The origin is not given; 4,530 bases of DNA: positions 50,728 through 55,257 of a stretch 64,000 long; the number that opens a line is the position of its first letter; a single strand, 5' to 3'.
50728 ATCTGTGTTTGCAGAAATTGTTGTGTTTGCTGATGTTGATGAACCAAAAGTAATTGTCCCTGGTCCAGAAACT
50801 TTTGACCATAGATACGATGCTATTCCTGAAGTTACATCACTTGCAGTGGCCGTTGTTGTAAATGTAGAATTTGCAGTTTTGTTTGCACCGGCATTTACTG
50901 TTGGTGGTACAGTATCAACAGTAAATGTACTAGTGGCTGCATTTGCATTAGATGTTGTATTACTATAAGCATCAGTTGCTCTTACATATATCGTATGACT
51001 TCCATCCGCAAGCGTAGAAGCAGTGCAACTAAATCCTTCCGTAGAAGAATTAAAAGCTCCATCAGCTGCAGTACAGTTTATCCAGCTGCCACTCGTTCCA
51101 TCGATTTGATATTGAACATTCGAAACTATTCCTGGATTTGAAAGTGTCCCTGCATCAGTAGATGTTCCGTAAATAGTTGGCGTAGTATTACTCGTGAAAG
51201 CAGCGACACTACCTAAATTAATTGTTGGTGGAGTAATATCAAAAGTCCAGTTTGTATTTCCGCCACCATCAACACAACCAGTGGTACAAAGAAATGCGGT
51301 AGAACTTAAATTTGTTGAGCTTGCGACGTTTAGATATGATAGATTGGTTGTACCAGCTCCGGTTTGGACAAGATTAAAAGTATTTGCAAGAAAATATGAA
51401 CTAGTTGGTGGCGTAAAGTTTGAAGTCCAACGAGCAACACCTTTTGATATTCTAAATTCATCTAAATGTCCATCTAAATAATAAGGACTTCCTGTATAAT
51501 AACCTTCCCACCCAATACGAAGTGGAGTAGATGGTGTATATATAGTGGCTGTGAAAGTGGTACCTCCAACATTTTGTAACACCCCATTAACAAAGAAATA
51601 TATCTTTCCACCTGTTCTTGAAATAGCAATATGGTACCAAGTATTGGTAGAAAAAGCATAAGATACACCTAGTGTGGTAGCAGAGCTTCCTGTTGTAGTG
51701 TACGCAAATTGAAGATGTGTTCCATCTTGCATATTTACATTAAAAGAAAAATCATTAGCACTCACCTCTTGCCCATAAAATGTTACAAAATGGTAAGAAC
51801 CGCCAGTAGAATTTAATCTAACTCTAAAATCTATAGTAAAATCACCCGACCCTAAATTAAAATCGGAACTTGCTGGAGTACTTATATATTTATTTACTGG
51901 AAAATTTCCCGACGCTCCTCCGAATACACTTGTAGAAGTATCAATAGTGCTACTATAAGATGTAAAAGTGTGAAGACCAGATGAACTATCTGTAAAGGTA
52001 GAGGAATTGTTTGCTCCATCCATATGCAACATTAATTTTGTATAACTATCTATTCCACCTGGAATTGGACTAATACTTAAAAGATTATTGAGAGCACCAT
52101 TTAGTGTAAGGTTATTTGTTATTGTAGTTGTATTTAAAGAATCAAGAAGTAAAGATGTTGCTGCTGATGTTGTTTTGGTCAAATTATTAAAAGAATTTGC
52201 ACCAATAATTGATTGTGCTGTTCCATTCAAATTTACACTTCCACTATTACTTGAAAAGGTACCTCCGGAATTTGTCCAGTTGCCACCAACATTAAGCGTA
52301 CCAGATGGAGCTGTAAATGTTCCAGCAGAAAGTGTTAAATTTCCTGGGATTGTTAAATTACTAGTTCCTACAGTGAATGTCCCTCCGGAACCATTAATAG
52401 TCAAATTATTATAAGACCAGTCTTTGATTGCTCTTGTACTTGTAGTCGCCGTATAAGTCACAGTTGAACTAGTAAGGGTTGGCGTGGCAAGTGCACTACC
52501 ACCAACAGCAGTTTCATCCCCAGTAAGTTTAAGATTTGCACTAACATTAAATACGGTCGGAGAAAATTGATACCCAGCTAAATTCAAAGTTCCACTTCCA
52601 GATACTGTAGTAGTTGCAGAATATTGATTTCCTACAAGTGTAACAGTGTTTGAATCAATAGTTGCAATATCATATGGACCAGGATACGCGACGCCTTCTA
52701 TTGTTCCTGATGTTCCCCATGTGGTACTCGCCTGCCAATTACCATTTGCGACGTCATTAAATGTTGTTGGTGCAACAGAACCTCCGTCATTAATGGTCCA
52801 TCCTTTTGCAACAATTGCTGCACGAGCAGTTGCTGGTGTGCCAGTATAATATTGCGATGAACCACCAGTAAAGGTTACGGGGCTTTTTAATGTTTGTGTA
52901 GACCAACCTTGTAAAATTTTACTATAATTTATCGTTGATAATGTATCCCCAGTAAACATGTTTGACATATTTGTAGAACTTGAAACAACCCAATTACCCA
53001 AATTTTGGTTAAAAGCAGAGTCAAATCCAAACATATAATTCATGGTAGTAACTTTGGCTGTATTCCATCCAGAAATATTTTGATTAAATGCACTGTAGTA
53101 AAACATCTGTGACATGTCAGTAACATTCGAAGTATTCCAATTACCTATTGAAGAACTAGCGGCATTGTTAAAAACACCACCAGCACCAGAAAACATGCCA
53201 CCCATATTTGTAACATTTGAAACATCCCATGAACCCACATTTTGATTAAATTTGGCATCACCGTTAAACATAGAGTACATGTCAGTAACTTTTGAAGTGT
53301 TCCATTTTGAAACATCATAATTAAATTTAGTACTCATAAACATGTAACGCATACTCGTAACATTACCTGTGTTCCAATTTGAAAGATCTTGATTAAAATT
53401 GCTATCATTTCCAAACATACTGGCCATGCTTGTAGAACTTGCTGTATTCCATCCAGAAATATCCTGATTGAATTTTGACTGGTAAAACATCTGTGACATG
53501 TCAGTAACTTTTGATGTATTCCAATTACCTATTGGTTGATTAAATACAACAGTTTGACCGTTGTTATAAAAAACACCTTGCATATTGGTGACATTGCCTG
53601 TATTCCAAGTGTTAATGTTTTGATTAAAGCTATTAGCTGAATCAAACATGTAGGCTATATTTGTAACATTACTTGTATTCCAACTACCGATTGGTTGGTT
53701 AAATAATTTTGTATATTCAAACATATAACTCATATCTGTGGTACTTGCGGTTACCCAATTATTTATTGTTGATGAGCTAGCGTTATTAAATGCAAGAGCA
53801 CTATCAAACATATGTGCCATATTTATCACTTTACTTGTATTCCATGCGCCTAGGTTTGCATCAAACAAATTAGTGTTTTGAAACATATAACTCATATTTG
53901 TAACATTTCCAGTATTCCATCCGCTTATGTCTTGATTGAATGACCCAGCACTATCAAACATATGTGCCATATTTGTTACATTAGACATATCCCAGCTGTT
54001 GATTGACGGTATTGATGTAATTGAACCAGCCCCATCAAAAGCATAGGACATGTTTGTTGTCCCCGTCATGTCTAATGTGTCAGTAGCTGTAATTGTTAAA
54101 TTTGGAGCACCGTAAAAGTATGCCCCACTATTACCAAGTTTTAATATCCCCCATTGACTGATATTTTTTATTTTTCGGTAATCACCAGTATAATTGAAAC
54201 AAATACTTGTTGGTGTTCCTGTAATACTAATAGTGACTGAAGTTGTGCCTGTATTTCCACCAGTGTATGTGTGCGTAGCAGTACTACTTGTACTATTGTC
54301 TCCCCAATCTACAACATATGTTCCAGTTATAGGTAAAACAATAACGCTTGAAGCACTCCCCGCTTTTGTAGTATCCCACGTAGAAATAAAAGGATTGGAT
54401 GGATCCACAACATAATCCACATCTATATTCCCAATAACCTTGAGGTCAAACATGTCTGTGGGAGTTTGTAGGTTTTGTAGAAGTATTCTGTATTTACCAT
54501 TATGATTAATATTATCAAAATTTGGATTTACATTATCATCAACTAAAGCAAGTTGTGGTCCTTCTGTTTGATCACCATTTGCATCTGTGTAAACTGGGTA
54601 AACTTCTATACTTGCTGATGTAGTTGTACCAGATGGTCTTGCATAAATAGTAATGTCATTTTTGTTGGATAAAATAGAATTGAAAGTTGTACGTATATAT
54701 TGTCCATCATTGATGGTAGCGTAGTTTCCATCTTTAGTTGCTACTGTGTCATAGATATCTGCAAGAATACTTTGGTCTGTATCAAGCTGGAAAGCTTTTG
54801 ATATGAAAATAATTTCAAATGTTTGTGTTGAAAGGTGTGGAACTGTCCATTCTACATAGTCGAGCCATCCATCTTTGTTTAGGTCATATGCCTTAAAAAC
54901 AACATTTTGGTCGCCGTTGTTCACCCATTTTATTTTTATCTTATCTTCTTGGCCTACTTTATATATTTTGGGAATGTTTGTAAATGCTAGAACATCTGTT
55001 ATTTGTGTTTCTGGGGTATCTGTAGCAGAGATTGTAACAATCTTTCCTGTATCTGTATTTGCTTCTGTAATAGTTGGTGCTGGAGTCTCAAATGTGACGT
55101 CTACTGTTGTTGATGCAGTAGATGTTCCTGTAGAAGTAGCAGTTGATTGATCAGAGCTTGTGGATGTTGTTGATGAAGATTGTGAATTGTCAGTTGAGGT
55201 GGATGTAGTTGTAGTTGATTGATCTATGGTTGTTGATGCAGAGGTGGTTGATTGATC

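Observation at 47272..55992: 2,906-aa surface protein with DUF285/BspA-type repeats, beta-helix, LamG and Ig-like modules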

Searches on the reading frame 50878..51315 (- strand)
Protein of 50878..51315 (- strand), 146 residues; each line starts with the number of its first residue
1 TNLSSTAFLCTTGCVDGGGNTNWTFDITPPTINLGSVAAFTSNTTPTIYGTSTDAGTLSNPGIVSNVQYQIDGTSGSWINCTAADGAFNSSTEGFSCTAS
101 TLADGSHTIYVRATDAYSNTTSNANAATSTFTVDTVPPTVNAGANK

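Call 13: search_protein_families(library=pfam, proteins=[window:50878-51315:-], max_evalue=5)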
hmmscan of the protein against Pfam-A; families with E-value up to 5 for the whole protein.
seq(146 aa): 6 families
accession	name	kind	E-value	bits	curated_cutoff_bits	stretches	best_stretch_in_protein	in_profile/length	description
PF19077.6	Big_13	-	0.00015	22.7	27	1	40-135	23-102/102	Bacterial Ig-like domain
PF17957.7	Big_7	-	0.00019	22.4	24.1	1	39-111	13-70/70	Bacterial Ig domain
PF13750.12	Big_3_3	-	0.00039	20.6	27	1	99-142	9-50/157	Bacterial Ig-like domain (group 3)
PF07495.19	Y_Y_Y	-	0.0019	18.5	26.6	1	68-133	11-64/65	Y_Y_Y domain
PF04509.17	CheC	-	0.013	15.9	22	1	23-33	27-37/38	CheC-like family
PF00801.26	PKD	-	0.098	13.1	23.5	1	83-125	36-77/80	PKD domain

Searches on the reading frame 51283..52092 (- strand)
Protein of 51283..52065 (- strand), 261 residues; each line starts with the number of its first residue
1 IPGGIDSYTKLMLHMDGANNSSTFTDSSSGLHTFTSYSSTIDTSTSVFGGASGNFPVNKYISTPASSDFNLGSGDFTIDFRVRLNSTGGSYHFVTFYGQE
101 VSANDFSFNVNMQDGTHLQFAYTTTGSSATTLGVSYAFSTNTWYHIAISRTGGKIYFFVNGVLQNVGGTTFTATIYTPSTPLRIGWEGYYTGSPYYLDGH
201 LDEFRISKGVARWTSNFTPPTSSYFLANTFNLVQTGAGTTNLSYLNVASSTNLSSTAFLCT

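Call 13: search_protein_families(library=pfam, proteins=[window:51283-52065:-], max_evalue=5)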
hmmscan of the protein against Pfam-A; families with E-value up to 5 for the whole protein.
seq(261 aa): 4 families
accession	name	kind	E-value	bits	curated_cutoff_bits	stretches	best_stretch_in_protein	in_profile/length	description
PF13385.13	Laminin_G_3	-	9.9e-20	71.7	27.6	1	58-209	4-143/151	Concanavalin A-like lectin/glucanases superfamily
PF02210.31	Laminin_G_2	-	0.0007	20.5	22.9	1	100-174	15-86/126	Laminin G domain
PF00054.30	Laminin_G_1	-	0.0069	17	24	1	96-169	11-81/131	Laminin G domain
PF06439.18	3keto-disac_hyd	-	0.022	15.2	26.8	1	74-163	52-147/187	3-keto-disaccharide hydrolase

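Call 82: find_related_loci(query=window:51364-52092:-, collection=metagenome_contigs, flank=4000)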
Query seq(243 aa) (243 aa) in metagenome_contigs; peptide patterns used: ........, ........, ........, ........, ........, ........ (x = any residue, [..] = any of these).
461 stretches matched a pattern; 157 encode a relative of the query (tblastn E <= 1e-3); the best 80 are kept; 80 distinct loci.
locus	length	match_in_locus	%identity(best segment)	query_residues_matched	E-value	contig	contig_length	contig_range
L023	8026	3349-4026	81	18-243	9e-122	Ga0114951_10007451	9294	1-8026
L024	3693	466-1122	51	15-233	8e-55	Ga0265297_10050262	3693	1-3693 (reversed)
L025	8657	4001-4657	45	14-233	1e-45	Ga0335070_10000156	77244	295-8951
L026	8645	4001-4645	43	10-233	9e-45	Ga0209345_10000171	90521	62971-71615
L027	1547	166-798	47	15-233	1e-45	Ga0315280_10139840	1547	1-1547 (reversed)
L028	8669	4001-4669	43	10-234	3e-42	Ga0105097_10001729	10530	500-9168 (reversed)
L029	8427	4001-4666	45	13-235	7e-41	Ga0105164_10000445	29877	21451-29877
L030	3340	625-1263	41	11-233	2e-38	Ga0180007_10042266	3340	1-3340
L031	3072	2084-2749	42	13-233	6e-37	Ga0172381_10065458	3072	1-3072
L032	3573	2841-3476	40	13-234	4e-37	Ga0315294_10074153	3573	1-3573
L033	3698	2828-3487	43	11-235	6e-36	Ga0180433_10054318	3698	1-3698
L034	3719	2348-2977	42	15-233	2e-35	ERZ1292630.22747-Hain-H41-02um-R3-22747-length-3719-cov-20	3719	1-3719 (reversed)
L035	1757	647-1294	40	12-233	2e-35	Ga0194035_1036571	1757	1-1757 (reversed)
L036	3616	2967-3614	42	11-231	1e-34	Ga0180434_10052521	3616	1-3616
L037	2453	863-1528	38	12-236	2e-34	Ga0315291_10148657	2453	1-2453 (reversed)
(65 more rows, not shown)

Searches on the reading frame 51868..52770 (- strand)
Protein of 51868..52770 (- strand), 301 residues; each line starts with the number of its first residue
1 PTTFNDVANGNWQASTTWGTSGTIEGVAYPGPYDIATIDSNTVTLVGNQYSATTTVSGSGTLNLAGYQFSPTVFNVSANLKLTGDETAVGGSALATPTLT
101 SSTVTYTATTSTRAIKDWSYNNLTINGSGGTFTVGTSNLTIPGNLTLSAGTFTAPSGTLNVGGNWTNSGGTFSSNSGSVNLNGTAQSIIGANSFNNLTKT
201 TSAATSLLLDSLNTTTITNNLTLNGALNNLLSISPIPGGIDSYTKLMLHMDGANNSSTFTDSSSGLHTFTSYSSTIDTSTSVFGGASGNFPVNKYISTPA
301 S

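Call 13: search_protein_families(library=pfam, proteins=[window:51868-52770:-], max_evalue=5)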
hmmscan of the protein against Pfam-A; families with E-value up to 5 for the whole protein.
seq(301 aa): 0 families

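Call 69: search_protein_families(library=ncbifam, proteins=[window:51868-52770:-], max_evalue=5)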
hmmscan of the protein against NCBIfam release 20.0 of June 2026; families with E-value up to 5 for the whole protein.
seq(301 aa): 0 families

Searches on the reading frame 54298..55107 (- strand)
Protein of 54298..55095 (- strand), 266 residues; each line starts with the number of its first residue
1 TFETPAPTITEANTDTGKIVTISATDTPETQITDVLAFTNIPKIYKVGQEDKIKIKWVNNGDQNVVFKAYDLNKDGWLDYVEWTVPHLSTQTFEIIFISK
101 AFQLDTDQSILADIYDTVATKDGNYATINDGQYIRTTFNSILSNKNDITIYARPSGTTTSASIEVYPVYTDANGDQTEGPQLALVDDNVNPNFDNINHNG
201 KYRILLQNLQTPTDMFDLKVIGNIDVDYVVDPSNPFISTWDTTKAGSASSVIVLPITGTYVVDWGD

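Call 13: search_protein_families(library=pfam, proteins=[window:54298-55095:-], max_evalue=5)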
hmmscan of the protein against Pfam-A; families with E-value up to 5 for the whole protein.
seq(266 aa): 5 families
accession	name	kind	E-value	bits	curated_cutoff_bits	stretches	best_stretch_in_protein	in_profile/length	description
PF13405.12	EF-hand_6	-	0.037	14.2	25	1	66-83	5-22/30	EF-hand domain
PF13473.12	Cupredoxin_1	-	0.039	14.4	27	1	41-78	33-70/104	Cupredoxin-like domain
PF13499.12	EF-hand_7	-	0.046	14.5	30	1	66-84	7-25/67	EF-hand domain pair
PF13202.12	EF-hand_5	-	0.17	11.9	25.9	1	66-79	4-17/25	EF hand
PF13517.12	FG-GAP_3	-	0.73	10.9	26.9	1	56-81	35-60/61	FG-GAP-like repeat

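Call 33: search_protein_families(library=pfam, alignment_id=A2, max_evalue=1)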
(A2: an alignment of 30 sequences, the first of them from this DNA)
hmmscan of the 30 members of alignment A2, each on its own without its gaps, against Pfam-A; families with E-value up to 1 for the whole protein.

A. member 1, seq(255 aa): 4 families
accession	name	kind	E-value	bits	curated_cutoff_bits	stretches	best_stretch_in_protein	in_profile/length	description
PF13473.12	Cupredoxin_1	-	0.034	14.6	27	1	45-82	33-70/104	Cupredoxin-like domain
PF13405.12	EF-hand_6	-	0.035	14.3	25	1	70-87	5-22/30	EF-hand domain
PF13499.12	EF-hand_7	-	0.041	14.7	30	1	70-88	7-25/67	EF-hand domain pair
PF13202.12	EF-hand_5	-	0.15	12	25.9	1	70-83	4-17/25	EF hand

B. families by the number of members that match (of 30 scanned): 38 families (the first 25 are shown)
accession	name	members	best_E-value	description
PF00036.39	EF-hand_1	22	0.0015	EF hand domain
PF13405.12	EF-hand_6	20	0.00038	EF-hand domain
PF13202.12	EF-hand_5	20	0.00075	EF hand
PF13499.12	EF-hand_7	15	0.0042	EF-hand domain pair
PF13473.12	Cupredoxin_1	13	0.00035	Cupredoxin-like domain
PF13517.12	FG-GAP_3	4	0.0033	FG-GAP-like repeat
PF05506.17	PLipase_C_C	3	0.14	Bacterial phospholipase C, C-terminal domain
PF06030.18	WxLIP_PGBD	2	0.02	WxL Interacting Protein, peptidoglycan binding domain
PF10008.16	DUF2251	2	0.024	Uncharacterized protein conserved in bacteria (DUF2251)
PF17735.7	BslA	1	0.00088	Biofilm surface layer A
PF20318.3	DUF6613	1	0.0058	Family of unknown function (DUF6613)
PF12863.12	DUF3821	1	0.012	Domain of unknown function (DUF3821)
PF10102.14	DUF2341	1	0.015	Domain of unknown function (DUF2341)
PF09479.16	Flg_new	1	0.016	Listeria-Bacteroides repeat domain (List_Bact_rpt)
PF01765.24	RRF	1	0.027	Ribosome recycling factor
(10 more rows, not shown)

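Call 37: predict_structure(alignment_id=A2)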
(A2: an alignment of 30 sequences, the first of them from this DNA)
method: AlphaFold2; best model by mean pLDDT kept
length: 255 residues; sequences in the alignment: 30
mean_pLDDT: 83.8   pTM: 0.72
mean pLDDT of the five models: 83.8, 83.0, 82.4, 81.0, 80.0
residues with pLDDT >= 90: 125; 70-90: 95; 50-70: 13; < 50: 22
segments of 3 or more residues with pLDDT < 50: 1-3, 238-255
pLDDT, mean of each block of 10 residues (from residue 1): 52 80 82 75 87 88 88 94 91 83 89 89 91 97 91 94 91 83 92 90 94 95 97 72 36 30
secondary structure, 60 per line:
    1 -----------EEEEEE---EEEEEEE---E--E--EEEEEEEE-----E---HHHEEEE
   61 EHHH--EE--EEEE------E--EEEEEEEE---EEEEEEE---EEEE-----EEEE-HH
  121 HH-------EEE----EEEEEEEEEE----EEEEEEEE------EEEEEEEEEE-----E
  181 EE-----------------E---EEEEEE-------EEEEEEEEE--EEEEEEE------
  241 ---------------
elements in order: E12-17 E21-27 E37-44 E57-61 E71-74 E84-91 E95-101 E105-108 E114-117 H119-122 E130-132 E137-146 E151-158 E165-174 E180-182 E204-209 E217-225 E228-234

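Call 42: fold_search(model_id=the predicted structure, library=pdb)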
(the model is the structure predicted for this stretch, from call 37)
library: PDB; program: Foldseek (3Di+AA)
matches with E <= 10: 876; with E <= 0.001: 2
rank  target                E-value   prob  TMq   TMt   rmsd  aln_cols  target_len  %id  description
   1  4aw7_A                6.0e-04  0.66  0.17  0.09  18.5       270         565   11  BpGH86A: A beta-porphyranase of glycoside hydrolase family 86 from the human gut bacterium Bacteroides plebeius (released 2012-07-25)
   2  4bxs_V                9.1e-04  0.98  0.30  0.07  19.3       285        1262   11  Crystal Structure of the Prothrombinase Complex from the Venom of Pseudonaja Textilis (released 2013-07-31)
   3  5f7u_A                1.5e-03  0.93  0.23  0.08  13.3       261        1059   10  Cycloalternan-forming enzyme from Listeria monocytogenes in complex with pentasaccharide substrate (released 2016-09-21)
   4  4qaw_C                2.2e-03  0.77  0.22  0.12  16.6       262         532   11  Structure of modular Xyn30D from Paenibacillus barcinonensis (released 2014-10-08)
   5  4kwu                  3.4e-03  0.75  0.21  0.08  13.2       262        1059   10  1.9 Angstrom resolution crystal structure of uncharacterized protein lmo2446 from Listeria monocytogenes EGD-e in comple (released 2013-06-19)
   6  7kwb_B                3.7e-03  0.80  0.26  0.19  17.9       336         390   11  Surface glycan-binding protein B from Bacteroides thetaiotaomicron (released 2021-02-17)
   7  7kwb_A                3.7e-03  0.80  0.26  0.17  18.7       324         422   10  Surface glycan-binding protein B from Bacteroides thetaiotaomicron (released 2021-02-17)
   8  7k44                  4.6e-03  0.66  0.23  0.18  17.2       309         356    9  SGBP-B from a complex xyloglucan utilization locus in Bacteroides uniformis (released 2021-09-29)
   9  4qd2_A                4.8e-03  0.82  0.26  0.28  13.4       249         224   14  Molecular basis for disruption of E-cadherin adhesion by botulinum neurotoxin A complex (released 2014-06-25)
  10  7ey9_s                8.2e-03  0.18  0.13  0.06  20.4       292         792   11  tail proteins (released 2021-09-22)
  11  9efk_M                8.6e-03  0.28  0.17  0.07  18.4       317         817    9  Cryo-EM structure of the portal-tail complex of LME-1 phage (released 2025-04-16)
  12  4qaw_A                9.6e-03  0.57  0.21  0.11  14.8       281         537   10  Structure of modular Xyn30D from Paenibacillus barcinonensis (released 2014-10-08)
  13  8kcx_A                1.0e-02  0.57  0.23  0.12  18.2       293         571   10  Cryo-EM structure of human SIDT1 (released 2024-06-12)
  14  6e57_D                1.0e-02  0.44  0.20  0.14  19.7       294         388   11  Bacteroides ovatus mixed-linkage glucan utilization locus (MLGUL) SGBP-B in complex with mixed-linkage heptasaccharide (released 2019-05-29)
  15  4qaw_E                1.2e-02  0.57  0.22  0.12  15.4       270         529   10  Structure of modular Xyn30D from Paenibacillus barcinonensis (released 2014-10-08)
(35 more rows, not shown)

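Call 48: search_protein_representatives(alignment_id=A2)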
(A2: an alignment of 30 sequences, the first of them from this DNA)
Query: 30 sequences, 247 profile positions. Proteins with E-value up to 0.001 (for the whole library): 2425; up to 1e-10: 1895; up to 1e-30: 1152. The best 150 are listed.
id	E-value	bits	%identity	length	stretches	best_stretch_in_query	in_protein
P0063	9.1e-153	523.2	-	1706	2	2-230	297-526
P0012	2.2e-113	394.2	-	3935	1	2-235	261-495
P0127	4.5e-111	386.7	-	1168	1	2-233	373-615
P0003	1.6e-110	384.8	-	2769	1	2-245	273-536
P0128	2.9e-110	384.0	-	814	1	2-240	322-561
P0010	1.3e-109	381.9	-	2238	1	2-244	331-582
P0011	2.4e-109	381.0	-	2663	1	2-245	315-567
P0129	4.2e-108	376.9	-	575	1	2-231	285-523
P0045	3.1e-107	374.1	-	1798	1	1-231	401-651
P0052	3.9e-107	373.8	-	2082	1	2-231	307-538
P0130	5.2e-107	373.3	-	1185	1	2-234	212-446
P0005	1.5e-106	371.8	-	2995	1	2-245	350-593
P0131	1.9e-105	368.2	-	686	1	2-231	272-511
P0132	2.7e-105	367.7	-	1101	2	31-230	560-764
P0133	3.7e-105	367.3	-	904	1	2-230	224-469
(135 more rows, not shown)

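Call 81: fold_search(model_id=the predicted structure, library=viral)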
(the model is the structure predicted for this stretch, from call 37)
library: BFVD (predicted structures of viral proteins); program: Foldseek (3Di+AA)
matches with E <= 10: 890; with E <= 0.001: 1
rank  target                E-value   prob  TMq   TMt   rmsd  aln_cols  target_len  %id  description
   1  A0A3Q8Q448            6.1e-04  0.95  0.22  0.17  17.8       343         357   10  Putative viral structural protein [Sulfolobus polyhedral virus 2]
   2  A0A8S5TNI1            1.3e-03  0.85  0.23  0.21  20.5       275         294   14  Uncharacterized protein [Podoviridae sp. ct90d35]
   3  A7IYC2                1.7e-03  0.41  0.16  0.11  16.8       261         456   11  Gp51 [Corynebacterium phage P1201]
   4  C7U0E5                2.3e-03  0.94  0.29  0.23  21.6       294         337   11  (no name in the UniProt tables at hand)
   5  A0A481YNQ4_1          3.1e-03  0.90  0.29  0.08  22.9       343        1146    8  Collagen triple helix repeat protein [Pithovirus LCDPAC02]
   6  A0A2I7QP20            3.4e-03  0.57  0.19  0.14  23.1       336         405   11  (no name in the UniProt tables at hand)
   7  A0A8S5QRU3            3.4e-03  0.44  0.20  0.06  27.6       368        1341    7  Tail protein [Myoviridae sp. ctgXL3]
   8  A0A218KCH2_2          3.8e-03  0.38  0.18  0.07  32.2       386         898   10  (no name in the UniProt tables at hand)
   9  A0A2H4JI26            4.0e-03  0.18  0.15  0.07  21.1       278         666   10  Uncharacterized protein [uncultured Caudovirales phage]
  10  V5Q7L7                4.5e-03  0.96  0.29  0.21  10.5       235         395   11  Tail fiber protein [Xylella phage Paz]
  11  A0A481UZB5            4.5e-03  0.80  0.24  0.17  15.0       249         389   13  (no name in the UniProt tables at hand)
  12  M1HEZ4                5.8e-03  0.33  0.19  0.13  20.2       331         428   10  (no name in the UniProt tables at hand)
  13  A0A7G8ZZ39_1          6.8e-03  0.57  0.22  0.09  18.0       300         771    9  Baseplate assembly protein [Enterococcus phage iF6]
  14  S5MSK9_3              7.2e-03  0.54  0.19  0.06  19.9       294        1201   12  Tail fiber protein [Bacillus phage JL]
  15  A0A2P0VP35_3          7.6e-03  0.51  0.21  0.05  21.4       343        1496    8  Fibronectin type III domain-containing protein [Tetraselmis virus 1]
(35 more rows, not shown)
